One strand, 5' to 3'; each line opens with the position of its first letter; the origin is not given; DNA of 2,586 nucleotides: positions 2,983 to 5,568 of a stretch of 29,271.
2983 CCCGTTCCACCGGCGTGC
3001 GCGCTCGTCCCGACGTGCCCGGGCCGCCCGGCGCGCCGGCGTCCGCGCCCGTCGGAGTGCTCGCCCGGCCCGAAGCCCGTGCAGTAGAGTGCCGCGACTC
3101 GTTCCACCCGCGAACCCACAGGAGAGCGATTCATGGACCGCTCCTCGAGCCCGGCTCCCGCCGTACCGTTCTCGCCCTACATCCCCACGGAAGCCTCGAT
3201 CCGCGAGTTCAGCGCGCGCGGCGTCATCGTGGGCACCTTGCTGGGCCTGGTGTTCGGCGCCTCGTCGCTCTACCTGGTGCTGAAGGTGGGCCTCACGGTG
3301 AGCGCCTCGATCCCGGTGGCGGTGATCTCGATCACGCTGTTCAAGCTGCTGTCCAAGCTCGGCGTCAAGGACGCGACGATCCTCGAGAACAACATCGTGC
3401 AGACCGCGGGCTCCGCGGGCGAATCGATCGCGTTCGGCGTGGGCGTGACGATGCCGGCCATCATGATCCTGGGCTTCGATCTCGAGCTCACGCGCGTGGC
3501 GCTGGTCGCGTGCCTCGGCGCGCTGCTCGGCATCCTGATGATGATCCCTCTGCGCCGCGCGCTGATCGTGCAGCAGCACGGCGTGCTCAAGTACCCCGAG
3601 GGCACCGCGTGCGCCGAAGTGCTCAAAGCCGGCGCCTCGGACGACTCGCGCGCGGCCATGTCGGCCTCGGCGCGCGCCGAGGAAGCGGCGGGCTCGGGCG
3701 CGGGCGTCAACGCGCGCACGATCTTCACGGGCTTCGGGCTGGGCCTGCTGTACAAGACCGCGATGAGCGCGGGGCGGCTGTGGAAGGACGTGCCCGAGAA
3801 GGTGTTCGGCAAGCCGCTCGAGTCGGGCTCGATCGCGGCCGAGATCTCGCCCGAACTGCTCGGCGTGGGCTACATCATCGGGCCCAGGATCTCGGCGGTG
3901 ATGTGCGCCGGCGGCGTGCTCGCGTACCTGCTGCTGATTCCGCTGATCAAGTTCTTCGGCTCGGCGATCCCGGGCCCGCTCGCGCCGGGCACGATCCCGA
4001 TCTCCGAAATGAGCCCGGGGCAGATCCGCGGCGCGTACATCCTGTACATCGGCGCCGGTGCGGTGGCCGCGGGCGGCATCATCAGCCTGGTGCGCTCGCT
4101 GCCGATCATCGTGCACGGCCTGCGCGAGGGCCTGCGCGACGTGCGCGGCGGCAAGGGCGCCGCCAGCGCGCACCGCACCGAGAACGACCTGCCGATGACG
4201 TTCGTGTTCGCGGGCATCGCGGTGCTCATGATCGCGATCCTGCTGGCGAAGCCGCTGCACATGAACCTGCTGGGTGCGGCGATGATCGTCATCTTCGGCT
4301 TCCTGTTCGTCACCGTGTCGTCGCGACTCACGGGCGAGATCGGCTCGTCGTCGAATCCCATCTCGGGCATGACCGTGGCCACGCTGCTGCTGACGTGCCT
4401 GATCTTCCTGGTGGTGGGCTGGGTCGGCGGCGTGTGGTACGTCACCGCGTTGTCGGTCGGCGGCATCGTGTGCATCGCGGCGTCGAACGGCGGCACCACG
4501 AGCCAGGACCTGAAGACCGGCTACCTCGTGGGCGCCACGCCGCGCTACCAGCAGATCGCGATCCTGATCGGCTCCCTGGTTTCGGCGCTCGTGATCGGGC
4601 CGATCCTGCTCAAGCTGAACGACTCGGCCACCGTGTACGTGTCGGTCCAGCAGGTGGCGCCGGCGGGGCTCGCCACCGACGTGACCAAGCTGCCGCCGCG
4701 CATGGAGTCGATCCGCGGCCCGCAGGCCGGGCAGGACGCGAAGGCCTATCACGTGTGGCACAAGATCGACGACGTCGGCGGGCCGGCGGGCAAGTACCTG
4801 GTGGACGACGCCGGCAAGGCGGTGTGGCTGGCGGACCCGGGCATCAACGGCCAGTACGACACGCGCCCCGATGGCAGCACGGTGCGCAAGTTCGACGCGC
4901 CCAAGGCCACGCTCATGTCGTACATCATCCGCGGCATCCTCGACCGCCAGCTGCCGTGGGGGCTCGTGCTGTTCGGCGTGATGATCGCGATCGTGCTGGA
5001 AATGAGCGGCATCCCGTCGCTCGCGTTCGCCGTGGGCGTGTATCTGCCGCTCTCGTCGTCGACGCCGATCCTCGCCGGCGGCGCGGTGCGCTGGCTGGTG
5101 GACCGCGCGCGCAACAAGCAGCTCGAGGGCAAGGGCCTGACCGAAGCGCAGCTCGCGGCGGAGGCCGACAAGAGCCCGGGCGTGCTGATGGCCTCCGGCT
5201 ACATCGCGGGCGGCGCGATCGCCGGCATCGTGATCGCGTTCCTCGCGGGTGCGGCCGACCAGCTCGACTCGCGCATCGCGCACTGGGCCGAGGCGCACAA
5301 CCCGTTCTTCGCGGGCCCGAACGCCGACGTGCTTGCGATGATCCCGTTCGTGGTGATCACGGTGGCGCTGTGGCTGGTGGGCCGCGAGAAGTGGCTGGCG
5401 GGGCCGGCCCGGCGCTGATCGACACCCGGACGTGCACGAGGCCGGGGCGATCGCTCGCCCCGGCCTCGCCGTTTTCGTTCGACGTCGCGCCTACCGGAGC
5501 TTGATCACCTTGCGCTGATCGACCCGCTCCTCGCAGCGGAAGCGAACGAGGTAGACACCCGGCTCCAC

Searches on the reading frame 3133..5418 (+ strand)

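Call 62: search_protein_families(library=pfam, proteins=[window:3133-5418:+], max_evalue=0.0001)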
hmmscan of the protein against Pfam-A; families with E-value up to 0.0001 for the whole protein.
window:3133-5418:+ (761 aa): 1 family
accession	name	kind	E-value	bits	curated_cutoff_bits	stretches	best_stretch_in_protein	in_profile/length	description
PF03169.20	OPT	-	3.1e-90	304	25.8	2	26-498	2-493/623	OPT oligopeptide transporter protein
